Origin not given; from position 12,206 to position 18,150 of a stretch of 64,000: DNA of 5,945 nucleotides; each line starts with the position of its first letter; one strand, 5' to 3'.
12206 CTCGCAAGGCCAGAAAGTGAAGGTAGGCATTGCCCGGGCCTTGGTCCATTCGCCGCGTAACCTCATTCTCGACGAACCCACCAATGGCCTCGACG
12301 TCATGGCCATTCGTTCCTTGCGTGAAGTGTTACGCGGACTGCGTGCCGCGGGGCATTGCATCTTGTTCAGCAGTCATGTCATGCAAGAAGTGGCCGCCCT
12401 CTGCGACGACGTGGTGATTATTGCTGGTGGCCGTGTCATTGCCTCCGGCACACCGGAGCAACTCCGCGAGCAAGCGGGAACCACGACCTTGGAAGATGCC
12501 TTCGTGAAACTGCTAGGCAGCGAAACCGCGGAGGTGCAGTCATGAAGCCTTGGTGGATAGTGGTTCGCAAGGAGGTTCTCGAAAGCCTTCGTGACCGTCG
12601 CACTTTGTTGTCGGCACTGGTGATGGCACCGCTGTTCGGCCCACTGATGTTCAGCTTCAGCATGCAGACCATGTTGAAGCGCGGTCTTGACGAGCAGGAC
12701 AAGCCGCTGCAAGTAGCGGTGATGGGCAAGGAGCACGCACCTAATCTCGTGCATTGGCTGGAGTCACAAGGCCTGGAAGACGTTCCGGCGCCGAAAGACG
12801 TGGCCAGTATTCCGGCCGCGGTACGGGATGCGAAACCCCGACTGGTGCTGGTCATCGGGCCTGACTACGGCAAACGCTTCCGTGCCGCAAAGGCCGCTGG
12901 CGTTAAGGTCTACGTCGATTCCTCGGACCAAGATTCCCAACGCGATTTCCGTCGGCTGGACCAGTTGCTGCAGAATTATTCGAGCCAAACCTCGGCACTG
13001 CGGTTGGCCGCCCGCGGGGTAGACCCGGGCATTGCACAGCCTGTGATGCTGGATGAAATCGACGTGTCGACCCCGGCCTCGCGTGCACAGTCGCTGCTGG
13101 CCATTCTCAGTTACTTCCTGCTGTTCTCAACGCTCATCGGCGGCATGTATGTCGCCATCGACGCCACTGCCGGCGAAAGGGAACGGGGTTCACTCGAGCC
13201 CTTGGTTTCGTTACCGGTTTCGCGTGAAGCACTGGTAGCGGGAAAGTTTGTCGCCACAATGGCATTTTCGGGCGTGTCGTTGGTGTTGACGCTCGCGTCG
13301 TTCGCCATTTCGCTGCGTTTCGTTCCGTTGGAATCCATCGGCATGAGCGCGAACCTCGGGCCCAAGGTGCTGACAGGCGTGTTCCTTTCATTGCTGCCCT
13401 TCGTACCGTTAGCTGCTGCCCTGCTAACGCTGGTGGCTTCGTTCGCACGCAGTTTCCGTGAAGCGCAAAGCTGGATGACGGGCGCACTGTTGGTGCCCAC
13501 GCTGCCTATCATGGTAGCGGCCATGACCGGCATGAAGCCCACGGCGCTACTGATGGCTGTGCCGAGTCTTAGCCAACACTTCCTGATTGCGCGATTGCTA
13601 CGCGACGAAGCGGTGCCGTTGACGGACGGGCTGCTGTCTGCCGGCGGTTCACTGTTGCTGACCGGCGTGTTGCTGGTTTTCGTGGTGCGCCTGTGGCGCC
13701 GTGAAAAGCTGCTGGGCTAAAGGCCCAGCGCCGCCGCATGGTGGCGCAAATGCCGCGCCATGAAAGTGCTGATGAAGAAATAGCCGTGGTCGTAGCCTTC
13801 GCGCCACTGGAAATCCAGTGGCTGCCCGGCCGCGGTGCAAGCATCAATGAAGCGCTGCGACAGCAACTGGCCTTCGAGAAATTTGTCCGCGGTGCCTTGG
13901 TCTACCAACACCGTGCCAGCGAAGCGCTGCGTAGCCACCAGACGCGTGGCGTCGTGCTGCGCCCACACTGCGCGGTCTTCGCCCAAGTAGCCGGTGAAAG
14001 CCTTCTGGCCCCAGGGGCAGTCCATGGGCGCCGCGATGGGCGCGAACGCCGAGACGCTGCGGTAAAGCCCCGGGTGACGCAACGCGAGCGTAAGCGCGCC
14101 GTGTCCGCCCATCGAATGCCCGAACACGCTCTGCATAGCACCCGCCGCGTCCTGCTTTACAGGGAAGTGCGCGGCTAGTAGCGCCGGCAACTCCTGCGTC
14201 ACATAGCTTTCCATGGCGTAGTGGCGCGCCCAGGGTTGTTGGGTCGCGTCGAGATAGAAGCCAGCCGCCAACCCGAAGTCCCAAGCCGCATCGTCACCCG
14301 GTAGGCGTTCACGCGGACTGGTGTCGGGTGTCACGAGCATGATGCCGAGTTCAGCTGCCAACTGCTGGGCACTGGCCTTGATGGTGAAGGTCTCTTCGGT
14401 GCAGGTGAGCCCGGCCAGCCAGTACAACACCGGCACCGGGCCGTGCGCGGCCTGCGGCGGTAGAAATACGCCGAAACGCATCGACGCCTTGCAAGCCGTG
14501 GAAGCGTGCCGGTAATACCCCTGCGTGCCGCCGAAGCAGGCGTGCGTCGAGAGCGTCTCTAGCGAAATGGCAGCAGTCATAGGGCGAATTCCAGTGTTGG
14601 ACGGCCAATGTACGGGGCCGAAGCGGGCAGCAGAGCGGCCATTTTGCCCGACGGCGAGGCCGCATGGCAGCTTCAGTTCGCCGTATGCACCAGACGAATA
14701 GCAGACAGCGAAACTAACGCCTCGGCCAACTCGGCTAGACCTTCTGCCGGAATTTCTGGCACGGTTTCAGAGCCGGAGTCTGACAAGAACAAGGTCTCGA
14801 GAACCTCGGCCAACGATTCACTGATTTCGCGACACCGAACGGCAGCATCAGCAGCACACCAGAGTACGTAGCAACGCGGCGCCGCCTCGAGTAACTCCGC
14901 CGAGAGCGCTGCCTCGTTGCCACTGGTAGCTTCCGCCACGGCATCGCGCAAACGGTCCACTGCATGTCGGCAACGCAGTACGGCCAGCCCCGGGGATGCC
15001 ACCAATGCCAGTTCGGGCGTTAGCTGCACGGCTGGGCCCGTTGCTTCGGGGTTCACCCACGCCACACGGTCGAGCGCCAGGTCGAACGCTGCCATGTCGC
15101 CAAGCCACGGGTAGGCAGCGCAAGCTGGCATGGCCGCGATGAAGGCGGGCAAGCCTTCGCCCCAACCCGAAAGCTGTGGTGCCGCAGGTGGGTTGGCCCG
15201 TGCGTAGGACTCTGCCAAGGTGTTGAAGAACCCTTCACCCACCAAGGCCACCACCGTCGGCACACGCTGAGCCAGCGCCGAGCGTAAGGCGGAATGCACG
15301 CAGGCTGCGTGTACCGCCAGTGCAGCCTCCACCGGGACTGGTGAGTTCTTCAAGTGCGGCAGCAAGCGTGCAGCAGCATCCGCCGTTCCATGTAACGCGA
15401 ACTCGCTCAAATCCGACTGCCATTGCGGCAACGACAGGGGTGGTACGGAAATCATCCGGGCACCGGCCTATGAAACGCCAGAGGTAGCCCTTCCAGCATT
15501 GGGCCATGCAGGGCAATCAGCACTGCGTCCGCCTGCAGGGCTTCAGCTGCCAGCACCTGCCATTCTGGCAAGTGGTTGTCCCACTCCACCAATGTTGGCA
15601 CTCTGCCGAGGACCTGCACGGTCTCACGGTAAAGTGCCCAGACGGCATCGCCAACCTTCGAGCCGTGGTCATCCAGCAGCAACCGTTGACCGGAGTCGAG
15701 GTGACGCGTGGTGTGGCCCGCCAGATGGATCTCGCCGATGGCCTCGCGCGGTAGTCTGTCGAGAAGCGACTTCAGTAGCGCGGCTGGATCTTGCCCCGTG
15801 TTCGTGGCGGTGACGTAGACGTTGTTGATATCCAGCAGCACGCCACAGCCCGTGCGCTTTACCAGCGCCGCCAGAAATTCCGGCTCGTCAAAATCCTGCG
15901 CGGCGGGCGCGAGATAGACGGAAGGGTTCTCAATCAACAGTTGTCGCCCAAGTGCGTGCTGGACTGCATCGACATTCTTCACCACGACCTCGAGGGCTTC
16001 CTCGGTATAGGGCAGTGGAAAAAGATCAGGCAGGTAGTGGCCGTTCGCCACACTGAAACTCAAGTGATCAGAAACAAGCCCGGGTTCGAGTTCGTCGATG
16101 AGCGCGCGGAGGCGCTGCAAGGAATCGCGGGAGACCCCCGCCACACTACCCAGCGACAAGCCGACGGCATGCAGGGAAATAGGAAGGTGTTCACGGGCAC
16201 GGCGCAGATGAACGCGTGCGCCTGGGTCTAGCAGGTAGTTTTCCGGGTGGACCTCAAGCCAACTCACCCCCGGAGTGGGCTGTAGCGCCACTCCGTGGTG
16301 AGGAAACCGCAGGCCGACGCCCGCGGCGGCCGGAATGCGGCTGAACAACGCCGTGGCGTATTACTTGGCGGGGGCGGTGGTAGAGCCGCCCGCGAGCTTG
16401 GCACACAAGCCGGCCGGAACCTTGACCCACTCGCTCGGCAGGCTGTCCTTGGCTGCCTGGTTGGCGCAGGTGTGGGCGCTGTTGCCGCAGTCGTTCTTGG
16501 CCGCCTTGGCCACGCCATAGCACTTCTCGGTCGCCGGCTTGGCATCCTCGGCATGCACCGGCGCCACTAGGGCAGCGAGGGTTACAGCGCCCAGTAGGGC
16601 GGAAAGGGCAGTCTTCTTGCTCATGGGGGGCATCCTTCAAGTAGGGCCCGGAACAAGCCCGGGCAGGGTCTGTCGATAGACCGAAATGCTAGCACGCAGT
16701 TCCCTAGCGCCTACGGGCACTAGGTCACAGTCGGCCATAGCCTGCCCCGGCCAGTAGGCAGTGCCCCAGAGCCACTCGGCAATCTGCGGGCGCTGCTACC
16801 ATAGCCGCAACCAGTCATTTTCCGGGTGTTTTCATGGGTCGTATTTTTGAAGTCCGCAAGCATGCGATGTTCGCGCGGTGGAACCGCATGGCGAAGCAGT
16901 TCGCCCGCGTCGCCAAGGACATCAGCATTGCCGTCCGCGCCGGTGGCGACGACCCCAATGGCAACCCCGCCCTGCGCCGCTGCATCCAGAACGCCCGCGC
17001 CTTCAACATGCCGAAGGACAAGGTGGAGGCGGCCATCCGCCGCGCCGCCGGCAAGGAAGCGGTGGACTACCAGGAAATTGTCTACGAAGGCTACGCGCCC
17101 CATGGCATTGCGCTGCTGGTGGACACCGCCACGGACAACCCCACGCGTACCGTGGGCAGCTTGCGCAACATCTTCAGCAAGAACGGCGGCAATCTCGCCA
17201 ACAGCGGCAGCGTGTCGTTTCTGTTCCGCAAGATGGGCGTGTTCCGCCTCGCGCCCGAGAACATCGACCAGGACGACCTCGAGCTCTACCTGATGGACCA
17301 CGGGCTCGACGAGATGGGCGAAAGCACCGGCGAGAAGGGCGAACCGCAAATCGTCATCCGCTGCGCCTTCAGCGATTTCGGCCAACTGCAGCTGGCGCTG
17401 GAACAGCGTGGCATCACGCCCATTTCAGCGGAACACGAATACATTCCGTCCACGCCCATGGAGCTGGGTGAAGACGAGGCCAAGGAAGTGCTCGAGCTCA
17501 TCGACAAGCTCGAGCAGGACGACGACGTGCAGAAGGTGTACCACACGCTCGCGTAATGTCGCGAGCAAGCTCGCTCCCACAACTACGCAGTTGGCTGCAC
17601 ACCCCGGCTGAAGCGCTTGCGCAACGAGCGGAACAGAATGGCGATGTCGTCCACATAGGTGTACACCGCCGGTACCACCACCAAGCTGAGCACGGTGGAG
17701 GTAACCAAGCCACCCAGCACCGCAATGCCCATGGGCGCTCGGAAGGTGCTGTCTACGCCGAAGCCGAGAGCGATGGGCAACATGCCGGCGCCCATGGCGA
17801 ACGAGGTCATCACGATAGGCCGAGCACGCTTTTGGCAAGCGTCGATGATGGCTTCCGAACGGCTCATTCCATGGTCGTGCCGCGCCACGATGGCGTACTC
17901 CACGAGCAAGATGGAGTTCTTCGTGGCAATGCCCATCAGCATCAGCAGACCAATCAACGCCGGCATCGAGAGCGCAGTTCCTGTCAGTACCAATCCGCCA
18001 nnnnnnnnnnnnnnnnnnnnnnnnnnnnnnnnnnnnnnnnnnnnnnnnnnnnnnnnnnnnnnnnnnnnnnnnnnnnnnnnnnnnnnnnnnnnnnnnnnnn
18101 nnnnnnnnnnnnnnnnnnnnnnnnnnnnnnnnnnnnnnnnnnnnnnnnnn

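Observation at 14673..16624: Minimal bufferin-type RiPP operon (DUF2282 precursor, DUF692 MNIO, DUF2063 partner) without the usual DoxX gene or a dedicated regulator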

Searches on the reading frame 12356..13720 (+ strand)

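Call 3: search_protein_families(library=pfam, proteins=[window:12356-13720:+], max_evalue=0.01)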
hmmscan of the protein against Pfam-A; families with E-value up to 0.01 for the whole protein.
window:12356-13720:+ (454 aa): 4 families
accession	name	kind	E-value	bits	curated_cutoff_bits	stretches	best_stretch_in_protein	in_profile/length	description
PF12679.13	ABC2_membrane_2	-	1.3e-23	84.1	27.2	1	67-445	1-276/283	ABC-2 family transporter protein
PF12698.13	ABC2_membrane_3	-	2.5e-21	76.6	31.6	1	89-395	8-291/347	ABC-2 family transporter protein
PF12730.13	ABC2_membrane_4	-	1.2e-05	25.8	27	1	254-362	56-160/179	ABC-2 family transporter protein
PF13346.12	ABC2_membrane_5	-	0.00027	21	25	1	254-328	38-110/205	ABC-2 family transporter protein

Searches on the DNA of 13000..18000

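Call 74: search_rna_families(source=window, start=13000, end=18000, threshold=evalue, max_evalue=1)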
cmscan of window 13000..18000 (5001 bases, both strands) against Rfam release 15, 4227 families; matches with E-value up to 1: 0.
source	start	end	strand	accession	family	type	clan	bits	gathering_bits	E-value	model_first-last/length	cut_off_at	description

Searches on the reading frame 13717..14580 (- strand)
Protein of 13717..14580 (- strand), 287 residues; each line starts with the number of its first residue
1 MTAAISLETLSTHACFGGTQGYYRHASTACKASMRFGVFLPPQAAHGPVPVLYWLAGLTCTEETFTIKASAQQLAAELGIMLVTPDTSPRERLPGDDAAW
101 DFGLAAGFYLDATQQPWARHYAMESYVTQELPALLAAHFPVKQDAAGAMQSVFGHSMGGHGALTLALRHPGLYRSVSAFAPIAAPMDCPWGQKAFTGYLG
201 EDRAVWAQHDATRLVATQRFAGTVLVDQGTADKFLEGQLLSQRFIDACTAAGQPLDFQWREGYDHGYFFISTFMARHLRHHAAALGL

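Call 3: search_protein_families(library=pfam, proteins=[window:13717-14580:-], max_evalue=0.01)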
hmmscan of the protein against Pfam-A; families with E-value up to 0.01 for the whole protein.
window:13717-14580:- (287 aa): 3 families
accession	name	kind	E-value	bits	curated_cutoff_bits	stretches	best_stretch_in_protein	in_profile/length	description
PF00756.26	Esterase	-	4.1e-55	187.7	22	1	27-278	1-249/251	Putative esterase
PF12146.15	Hydrolase_4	-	0.00022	21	27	1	141-199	69-130/239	Serine aminopeptidase, S33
PF01738.24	DLH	-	0.0031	17.6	21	1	77-268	39-189/217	Dienelactone hydrolase family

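Call 4: search_protein_families(library=ncbifam, proteins=[window:13717-14580:-], max_evalue=0.01)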
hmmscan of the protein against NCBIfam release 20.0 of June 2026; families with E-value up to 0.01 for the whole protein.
window:13717-14580:- (287 aa): 3 families
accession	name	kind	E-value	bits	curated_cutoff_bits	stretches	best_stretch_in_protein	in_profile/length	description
TIGR02821.1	fghA_ester_D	equivalog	7.6e-126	419.3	281.7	1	8-285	1-275/275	S-formylglutathione hydrolase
NF050058.1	e_dPHAscl_type1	hypoth_equivalog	3.6e-07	30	150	0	33-91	7-64/276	extracellular catalytic domain type 1 short-chain-length polyhydroxyalkanoate depolymerase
NF011457.0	PRK14875.1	equivalog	0.0039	16.2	307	1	150-182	200-232/372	acetoin dehydrogenase dihydrolipoyllysine-residue acetyltransferase subunit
